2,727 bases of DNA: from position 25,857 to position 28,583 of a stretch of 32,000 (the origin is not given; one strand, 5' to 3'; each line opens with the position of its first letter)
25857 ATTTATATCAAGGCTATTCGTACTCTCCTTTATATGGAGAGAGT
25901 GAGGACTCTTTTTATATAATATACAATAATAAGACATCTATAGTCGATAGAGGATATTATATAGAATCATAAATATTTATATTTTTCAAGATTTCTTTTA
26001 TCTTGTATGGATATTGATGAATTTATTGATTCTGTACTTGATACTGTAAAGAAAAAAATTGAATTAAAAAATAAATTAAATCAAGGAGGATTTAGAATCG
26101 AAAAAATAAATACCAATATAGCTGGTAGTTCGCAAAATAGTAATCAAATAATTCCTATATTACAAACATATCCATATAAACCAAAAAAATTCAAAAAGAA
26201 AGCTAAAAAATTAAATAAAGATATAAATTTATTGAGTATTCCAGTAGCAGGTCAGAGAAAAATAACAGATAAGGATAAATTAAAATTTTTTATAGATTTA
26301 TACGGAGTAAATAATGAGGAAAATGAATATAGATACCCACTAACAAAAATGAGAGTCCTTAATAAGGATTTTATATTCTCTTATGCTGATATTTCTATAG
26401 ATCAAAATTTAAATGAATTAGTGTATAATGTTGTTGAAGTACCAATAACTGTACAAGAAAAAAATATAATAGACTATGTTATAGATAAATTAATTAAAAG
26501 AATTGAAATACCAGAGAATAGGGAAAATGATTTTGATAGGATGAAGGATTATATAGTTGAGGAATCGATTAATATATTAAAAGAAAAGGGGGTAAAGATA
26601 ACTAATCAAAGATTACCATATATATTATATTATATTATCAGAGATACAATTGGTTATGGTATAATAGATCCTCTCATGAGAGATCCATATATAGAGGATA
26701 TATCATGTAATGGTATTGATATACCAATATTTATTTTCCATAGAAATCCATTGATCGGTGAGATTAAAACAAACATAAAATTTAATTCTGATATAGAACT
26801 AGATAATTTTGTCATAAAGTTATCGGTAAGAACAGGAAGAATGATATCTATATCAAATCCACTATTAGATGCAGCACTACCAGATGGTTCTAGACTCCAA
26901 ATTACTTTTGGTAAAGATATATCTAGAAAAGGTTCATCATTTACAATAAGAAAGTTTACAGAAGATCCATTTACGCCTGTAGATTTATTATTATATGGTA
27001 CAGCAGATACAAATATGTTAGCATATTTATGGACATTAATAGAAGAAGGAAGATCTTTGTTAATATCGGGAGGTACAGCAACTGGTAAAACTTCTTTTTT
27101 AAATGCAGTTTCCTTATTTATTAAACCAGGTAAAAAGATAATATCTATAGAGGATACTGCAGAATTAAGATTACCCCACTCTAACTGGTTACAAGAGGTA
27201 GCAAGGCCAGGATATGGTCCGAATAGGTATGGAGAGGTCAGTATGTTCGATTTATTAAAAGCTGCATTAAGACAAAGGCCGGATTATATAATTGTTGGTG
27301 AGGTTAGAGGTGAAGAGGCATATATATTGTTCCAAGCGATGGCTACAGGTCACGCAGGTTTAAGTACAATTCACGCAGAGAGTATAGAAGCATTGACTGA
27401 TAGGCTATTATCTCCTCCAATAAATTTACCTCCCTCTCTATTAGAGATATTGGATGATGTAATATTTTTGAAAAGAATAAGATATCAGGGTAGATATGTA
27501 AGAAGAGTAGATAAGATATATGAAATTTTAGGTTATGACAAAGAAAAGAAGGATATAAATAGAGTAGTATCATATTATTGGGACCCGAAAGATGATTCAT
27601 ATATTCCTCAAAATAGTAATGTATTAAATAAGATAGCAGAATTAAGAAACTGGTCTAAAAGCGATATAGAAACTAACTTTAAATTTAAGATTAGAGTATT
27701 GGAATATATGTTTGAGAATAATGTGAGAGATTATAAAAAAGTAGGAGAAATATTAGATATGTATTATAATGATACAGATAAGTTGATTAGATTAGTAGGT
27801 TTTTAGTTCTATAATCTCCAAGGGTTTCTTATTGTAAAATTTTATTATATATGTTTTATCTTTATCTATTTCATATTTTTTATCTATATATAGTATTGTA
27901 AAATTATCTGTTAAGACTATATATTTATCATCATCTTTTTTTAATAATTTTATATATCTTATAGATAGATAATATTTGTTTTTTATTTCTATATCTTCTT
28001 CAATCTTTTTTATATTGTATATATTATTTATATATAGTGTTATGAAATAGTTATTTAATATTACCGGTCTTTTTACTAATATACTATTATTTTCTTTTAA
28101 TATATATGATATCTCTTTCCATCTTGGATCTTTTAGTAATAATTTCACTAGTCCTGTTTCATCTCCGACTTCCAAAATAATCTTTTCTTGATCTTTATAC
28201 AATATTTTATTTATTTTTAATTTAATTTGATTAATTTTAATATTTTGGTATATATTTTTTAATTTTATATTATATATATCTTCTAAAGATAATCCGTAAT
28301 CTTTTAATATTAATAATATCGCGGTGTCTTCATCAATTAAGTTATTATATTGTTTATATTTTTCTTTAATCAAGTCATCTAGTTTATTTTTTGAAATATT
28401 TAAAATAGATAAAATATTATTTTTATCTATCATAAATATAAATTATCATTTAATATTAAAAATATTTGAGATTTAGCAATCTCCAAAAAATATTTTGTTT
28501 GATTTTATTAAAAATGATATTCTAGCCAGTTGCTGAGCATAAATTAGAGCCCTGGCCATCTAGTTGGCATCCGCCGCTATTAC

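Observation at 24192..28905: Orphan type-IV-pilus-like module with no platform protein or prepilin peptidase in sight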

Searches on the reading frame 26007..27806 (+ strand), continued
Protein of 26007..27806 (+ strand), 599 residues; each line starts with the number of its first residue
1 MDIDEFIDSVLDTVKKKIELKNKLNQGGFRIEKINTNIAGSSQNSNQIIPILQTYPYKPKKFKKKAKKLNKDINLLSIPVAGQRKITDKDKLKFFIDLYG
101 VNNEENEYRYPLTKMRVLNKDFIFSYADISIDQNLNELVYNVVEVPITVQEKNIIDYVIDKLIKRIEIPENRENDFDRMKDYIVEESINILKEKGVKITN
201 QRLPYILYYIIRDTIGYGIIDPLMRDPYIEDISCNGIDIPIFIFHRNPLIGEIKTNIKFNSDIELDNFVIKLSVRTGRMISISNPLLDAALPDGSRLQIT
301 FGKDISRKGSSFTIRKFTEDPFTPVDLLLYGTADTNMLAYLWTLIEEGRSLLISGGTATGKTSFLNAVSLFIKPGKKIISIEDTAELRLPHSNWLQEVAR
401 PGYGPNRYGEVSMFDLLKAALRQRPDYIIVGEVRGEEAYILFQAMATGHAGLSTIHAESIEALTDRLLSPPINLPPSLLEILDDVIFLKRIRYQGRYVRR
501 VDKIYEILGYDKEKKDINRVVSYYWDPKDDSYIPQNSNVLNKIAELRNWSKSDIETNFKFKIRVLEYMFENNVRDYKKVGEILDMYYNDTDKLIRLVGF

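Call 54: find_encoding_contigs(protein=P0158, flank=10000, max_places=2)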
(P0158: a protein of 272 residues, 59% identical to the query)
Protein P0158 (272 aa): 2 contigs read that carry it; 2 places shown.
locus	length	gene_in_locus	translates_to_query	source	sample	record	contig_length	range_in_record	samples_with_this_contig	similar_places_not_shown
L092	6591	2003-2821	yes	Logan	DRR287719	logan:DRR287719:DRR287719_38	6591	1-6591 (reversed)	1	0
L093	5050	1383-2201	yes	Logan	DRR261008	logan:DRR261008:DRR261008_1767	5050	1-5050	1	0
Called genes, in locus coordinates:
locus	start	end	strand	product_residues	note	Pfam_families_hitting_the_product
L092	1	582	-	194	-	?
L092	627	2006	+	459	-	PF00482:T2SSF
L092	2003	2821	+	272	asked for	PF00482:T2SSF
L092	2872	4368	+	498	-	PF13631:Cytochrom_B_N_2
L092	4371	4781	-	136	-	PF00203:Ribosomal_S19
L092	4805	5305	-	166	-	-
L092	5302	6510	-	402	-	PF01702:TGT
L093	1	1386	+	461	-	?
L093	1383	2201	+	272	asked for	PF00482:T2SSF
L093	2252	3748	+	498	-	PF13631:Cytochrom_B_N_2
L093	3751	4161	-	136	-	PF00203:Ribosomal_S19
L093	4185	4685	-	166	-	-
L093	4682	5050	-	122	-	?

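Call 84: find_encoding_contigs(protein=P0148, flank=10000, max_places=1)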
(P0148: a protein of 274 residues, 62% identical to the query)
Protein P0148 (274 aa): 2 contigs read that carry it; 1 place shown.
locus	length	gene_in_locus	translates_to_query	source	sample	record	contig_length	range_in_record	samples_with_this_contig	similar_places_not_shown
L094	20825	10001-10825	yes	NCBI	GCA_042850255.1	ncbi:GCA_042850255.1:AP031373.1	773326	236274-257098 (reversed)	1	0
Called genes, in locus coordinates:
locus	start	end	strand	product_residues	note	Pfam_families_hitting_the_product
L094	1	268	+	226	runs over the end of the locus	PF00702:Hydrolase, PF13419:HAD_2, PF13242:Hydrolase_like (weak)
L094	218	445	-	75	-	PF01998:DUF131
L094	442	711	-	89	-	PF01866:Diphthamide_syn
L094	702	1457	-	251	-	PF00142:Fer4_NifH (faint), PF01656:CbiA, PF02374:ArsA_ATPase (faint), PF06564:CBP_BcsQ, PF10609:ParA, PF13614:AAA_31, PF13500:AAA_26 (weak)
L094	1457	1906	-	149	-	-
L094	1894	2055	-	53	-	-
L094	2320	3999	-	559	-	PF00587:tRNA-synt_2b, PF03129:HGTP_anticodon, PF09180:ProRS-C_1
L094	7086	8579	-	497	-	PF00437:T2SSE, PF27713:UCP018868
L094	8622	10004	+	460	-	PF00482:T2SSF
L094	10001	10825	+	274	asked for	PF00482:T2SSF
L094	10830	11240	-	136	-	PF00203:Ribosomal_S19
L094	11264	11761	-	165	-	-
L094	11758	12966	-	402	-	PF01702:TGT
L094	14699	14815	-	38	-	-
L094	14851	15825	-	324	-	-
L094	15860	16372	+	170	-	PF11969:DcpS_C, PF01230:HIT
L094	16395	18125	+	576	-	-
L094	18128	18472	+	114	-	PF01247:Ribosomal_L35Ae, PF01782:RimM (faint)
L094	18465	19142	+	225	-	PF00149:Metallophos, PF12850:Metallophos_2 (weak)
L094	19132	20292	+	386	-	PF00270:DEAD, PF04851:ResIII, PF00271:Helicase_C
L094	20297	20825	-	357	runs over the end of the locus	-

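Call 86: search_protein_families(library=ncbifam, proteins=[L088:5113-6618:+, L049:9758-11485:+, L011:10001-11875:+, L006:10001-11713:+, L023:9596-11452:+, L072:9728-11497:+, L074:9764-11467:+, L036:9923-11440:+, L087:9551-11218:+, L043:9905-11530:+], max_evalue=1e-40)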
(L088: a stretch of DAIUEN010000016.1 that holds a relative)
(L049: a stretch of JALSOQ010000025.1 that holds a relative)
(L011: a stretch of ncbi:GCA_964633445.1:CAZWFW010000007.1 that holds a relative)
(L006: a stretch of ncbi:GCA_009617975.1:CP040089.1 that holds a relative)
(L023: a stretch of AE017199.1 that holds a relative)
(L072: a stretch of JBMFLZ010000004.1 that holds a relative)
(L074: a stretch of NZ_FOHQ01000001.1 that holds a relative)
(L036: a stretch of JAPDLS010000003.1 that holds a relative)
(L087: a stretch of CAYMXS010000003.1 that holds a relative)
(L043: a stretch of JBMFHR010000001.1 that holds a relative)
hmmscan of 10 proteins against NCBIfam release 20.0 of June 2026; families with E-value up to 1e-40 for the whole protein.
L088:5113-6618:+ (501 aa): 2 families
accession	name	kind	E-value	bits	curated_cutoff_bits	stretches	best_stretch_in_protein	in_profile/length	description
NF058587.1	archaellum_moto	equivalog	3.1e-118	395.8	550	1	15-486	22-517/527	archaellum flagellar ATPase motor FlaI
NF053672.1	bindosome_BasE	exception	1.1e-66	225.7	1000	1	25-489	40-510/512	bindosome assembly system ATPase subunit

L049:9758-11485:+ (575 aa): 4 families
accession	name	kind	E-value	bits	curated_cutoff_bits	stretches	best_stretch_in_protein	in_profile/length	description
NF058587.1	archaellum_moto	equivalog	1.4e-125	420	550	1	82-546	25-506/527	archaellum flagellar ATPase motor FlaI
NF053672.1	bindosome_BasE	exception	9.7e-68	229.1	1000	1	82-549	38-499/512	bindosome assembly system ATPase subunit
TIGR03819.1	heli_sec_ATPase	hypoth_equivalog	2.8e-43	148.4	373.15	1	149-434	14-298/340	TadA family conjugal transfer-associated ATPase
TIGR02788.1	VirB11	equivalog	3.8e-42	144.4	249.95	0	305-433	135-262/308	P-type DNA transfer ATPase VirB11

L011:10001-11875:+ (624 aa): 3 families
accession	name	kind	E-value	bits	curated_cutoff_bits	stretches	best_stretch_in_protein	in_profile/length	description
NF058587.1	archaellum_moto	equivalog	1.7e-135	452.7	550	1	116-611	6-518/527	archaellum flagellar ATPase motor FlaI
NF053672.1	bindosome_BasE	exception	1.7e-70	238.2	1000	1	153-613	53-510/512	bindosome assembly system ATPase subunit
TIGR03819.1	heli_sec_ATPase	hypoth_equivalog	8.9e-47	159.9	373.15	1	207-491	18-298/340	TadA family conjugal transfer-associated ATPase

L006:10001-11713:+ (570 aa): 3 families
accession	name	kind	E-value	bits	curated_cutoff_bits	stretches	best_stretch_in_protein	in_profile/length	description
NF058587.1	archaellum_moto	equivalog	1.2e-117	393.9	550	1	97-545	79-519/527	archaellum flagellar ATPase motor FlaI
NF053672.1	bindosome_BasE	exception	1.1e-59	202.6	1000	1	137-545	103-509/512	bindosome assembly system ATPase subunit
TIGR03819.1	heli_sec_ATPase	hypoth_equivalog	4.1e-48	164.3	373.15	1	164-425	44-298/340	TadA family conjugal transfer-associated ATPase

L023:9596-11452:+ (618 aa): 3 families
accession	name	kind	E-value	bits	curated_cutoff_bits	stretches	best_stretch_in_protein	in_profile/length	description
NF058587.1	archaellum_moto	equivalog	5.3e-122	408.2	550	1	108-601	14-519/527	archaellum flagellar ATPase motor FlaI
NF053672.1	bindosome_BasE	exception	3.6e-62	210.7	1000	1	112-602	29-510/512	bindosome assembly system ATPase subunit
TIGR03819.1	heli_sec_ATPase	hypoth_equivalog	6.8e-51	173.4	373.15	1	212-513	34-337/340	TadA family conjugal transfer-associated ATPase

L072:9728-11497:+ (589 aa): 3 families
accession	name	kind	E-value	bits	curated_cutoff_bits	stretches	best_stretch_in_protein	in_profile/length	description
NF058587.1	archaellum_moto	equivalog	6.1e-103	345.3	550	1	167-556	130-520/527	archaellum flagellar ATPase motor FlaI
NF053672.1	bindosome_BasE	exception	2.6e-82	277.2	1000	1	79-556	37-510/512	bindosome assembly system ATPase subunit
TIGR03819.1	heli_sec_ATPase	hypoth_equivalog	2e-52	178.5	373.15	1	171-435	39-298/340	TadA family conjugal transfer-associated ATPase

L074:9764-11467:+ (567 aa): 3 families
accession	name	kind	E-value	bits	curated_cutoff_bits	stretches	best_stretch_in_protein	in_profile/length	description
NF058587.1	archaellum_moto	equivalog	5.6e-118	395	550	1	79-546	38-523/527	archaellum flagellar ATPase motor FlaI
NF053672.1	bindosome_BasE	exception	5e-63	213.6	1000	1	93-542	60-509/512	bindosome assembly system ATPase subunit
TIGR03819.1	heli_sec_ATPase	hypoth_equivalog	2.3e-43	148.7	373.15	1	166-424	43-298/340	TadA family conjugal transfer-associated ATPase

L036:9923-11440:+ (505 aa): 3 families
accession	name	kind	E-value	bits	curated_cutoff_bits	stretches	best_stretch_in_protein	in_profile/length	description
NF058587.1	archaellum_moto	equivalog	1e-133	446.9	550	1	4-495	17-520/527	archaellum flagellar ATPase motor FlaI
NF053672.1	bindosome_BasE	exception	9.7e-73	245.6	1000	1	41-492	62-507/512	bindosome assembly system ATPase subunit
TIGR03819.1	heli_sec_ATPase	hypoth_equivalog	9e-49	166.5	373.15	1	82-373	14-298/340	TadA family conjugal transfer-associated ATPase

L087:9551-11218:+ (555 aa): 2 families
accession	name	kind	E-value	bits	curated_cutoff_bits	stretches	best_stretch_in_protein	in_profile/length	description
NF058587.1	archaellum_moto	equivalog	1.3e-203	677.5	550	1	37-552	3-526/527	archaellum flagellar ATPase motor FlaI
NF053672.1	bindosome_BasE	exception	5e-60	203.7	1000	1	158-546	123-510/512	bindosome assembly system ATPase subunit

L043:9905-11530:+ (541 aa): 5 families
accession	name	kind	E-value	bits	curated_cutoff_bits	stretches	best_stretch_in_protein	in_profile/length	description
NF058587.1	archaellum_moto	equivalog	3.2e-122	409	550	1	85-527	88-523/527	archaellum flagellar ATPase motor FlaI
NF053672.1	bindosome_BasE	exception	1.6e-70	238.3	1000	1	71-523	60-509/512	bindosome assembly system ATPase subunit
TIGR03819.1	heli_sec_ATPase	hypoth_equivalog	1.5e-59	201.9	373.15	1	120-431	19-328/340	TadA family conjugal transfer-associated ATPase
TIGR02788.1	VirB11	equivalog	1.9e-46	158.5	249.95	0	273-401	136-263/308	P-type DNA transfer ATPase VirB11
TIGR02782.1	TrbB_P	equivalog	1.7e-43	149.1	304.55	1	181-447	37-299/303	P-type conjugative transfer ATPase TrbB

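Call 100: search_protein_families(library=ncbifam, proteins=[L023:4293-5063:+, L023:8510-9556:+, L092:2872-4368:+, L004:7758-8225:+, L010:8625-9089:+], max_evalue=0.01)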
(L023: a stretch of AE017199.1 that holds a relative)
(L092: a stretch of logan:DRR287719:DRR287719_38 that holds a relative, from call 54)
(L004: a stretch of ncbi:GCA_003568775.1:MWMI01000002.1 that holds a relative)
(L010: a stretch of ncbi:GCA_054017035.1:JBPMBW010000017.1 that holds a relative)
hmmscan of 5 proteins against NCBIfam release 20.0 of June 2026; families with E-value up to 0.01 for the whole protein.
L023:4293-5063:+ (256 aa): 16 families
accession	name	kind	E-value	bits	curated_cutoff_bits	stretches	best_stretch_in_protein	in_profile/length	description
TIGR03877.1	thermo_KaiC_1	hypoth_equivalog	3.1e-135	449.2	307.25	1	3-246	1-238/238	KaiC domain-containing protein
TIGR03881.1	KaiC_arch_4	hypoth_equivalog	3.7e-50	170.8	247.8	1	4-240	1-228/231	KaiC domain-containing protein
NF006799.0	PRK09302.1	equivalog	1.2e-33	116.5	408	1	2-242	9-240/515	circadian clock protein KaiC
TIGR03880.1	KaiC_arch_3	hypoth_equivalog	4.3e-31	108.2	249.45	1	9-243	1-220/224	KaiC domain-containing protein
TIGR02655.1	circ_KaiC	equivalog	3.1e-23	82.2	546.25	1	5-244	2-232/484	circadian clock protein KaiC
TIGR03878.1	thermo_KaiC_2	hypoth_equivalog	6.6e-18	65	232.2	2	117-240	112-253/259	KaiC domain-containing protein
NF004723.0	PRK06067.1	subfamily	3e-13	49.9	194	1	6-226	16-219/243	flagellar accessory protein FlaH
NF052589.1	ArlH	equivalog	1.1e-12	48.2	215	1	13-235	9-217/229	archaellum protein ArlH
TIGR00416.1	sms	equivalog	1.3e-06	27.5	403.05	1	4-205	74-247/454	DNA repair protein RadA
TIGR02237.1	recomb_radB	equivalog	1.4e-06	28.4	172.4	0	13-59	1-47/210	DNA repair and recombination protein RadB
NF006320.0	PRK08533.1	equivalog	2.1e-06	27.5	215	1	12-59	12-59/230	flagellar accessory protein FlaH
NF004629.0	PRK05973.1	equivalog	7.6e-06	25.1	156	1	21-86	61-126/237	DNA helicase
NF003301.0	PRK04301.1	equivalog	0.00027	20.2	259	1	2-43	79-120/316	DNA repair and recombination protein RadA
TIGR03600.1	phage_DnaB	exception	0.00063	18.8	498.65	1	6-61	177-232/421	phage replicative helicase, DnaB family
NF006861.0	PRK09361.1-1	equivalog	0.00074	19.1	278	0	5-58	4-57/235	DNA repair and recombination protein RadB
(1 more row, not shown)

L023:8510-9556:+ (348 aa): 0 families

L092:2872-4368:+ (498 aa): 3 families
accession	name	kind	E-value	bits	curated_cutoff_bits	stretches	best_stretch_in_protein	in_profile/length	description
NF002990.0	PRK03735.1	subfamily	5.7e-08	32.8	325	1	38-194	40-220/223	cytochrome b6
NF050120.1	bc1_QcrB_actin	exception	9.3e-08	31.4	500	1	74-189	88-216/458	cytochrome bc1 complex cytochrome b subunit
NF040969.1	cytb_ExtP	equivalog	6.7e-06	26.1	290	1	37-194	22-203/205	selenite/tellurite reduction operon b-type cytochrome ExtP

L004:7758-8225:+ (155 aa): 3 families
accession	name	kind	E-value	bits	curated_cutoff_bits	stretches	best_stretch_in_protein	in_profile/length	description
NF046073.1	UpsA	equivalog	2.2e-15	57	130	1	4-151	2-127/136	pilin subunit UpsA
TIGR02537.2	arch_flag_Nterm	domain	8.2e-06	25.2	20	1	2-33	1-32/33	archaellin/type IV pilin N-terminal domain-containing protein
NF052590.1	ArlF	equivalog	0.0053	16.9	110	1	11-94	8-94/137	archaellum stator protein ArlF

L010:8625-9089:+ (154 aa): 5 families
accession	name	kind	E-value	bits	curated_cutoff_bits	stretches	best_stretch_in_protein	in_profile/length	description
NF046074.1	UpsB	equivalog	7.5e-06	26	70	1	2-93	1-90/126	pilin subunit UpsB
TIGR02537.2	arch_flag_Nterm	domain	2.1e-05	23.9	20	1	2-23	3-24/33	archaellin/type IV pilin N-terminal domain-containing protein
NF046073.1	UpsA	equivalog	9.5e-05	22.5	130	1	1-125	1-106/136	pilin subunit UpsA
NF053669.1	bindosome_BasA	exception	0.00048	20.3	230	1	1-85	1-85/136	bindosome assembly system protein BasA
NF052590.1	ArlF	equivalog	0.0025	18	110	1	6-93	10-94/137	archaellum stator protein ArlF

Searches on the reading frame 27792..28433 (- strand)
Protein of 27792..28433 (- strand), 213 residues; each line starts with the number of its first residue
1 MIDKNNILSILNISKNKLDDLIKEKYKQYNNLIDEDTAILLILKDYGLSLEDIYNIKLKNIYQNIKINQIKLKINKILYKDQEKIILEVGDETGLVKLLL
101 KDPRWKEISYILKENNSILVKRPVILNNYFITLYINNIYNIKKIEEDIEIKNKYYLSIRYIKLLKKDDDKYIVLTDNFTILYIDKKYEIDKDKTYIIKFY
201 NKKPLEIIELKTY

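Call 4: search_protein_families(library=pfam, proteins=[window:27792-28433:-], max_evalue=1)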
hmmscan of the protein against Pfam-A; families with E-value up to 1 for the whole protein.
window:27792-28433:- (213 aa): 1 family
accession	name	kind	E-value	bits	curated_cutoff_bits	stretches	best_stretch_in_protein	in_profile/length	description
PF09999.14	DUF2240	-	0.0035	17.4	22.3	1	11-53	98-140/144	Uncharacterized protein conserved in archaea (DUF2240)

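Call 5: search_protein_families(library=ncbifam, proteins=[window:27792-28433:-], max_evalue=1)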
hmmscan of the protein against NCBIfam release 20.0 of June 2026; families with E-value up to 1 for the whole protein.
window:27792-28433:- (213 aa): 2 families
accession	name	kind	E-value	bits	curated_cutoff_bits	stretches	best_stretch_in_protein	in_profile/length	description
NF012035.0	PRK15491.1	equivalog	2.2e-06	27.2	362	2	13-77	15-79/374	replication factor A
NF005551.0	PRK07211.1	equivalog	0.078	12.2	575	0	13-45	15-47/485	single-stranded DNA binding protein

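Call 82: search_solved_structures(query=window:27792-28433:-, max_evalue=1)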
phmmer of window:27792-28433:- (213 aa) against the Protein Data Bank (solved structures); distinct sequences matched with E-value up to 1: 2.
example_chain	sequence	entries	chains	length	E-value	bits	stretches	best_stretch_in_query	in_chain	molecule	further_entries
2kbn_A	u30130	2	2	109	0.017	18.5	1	57-152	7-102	Conserved protein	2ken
3ec6_A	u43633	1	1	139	0.27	14.6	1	138-185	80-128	General stress protein 26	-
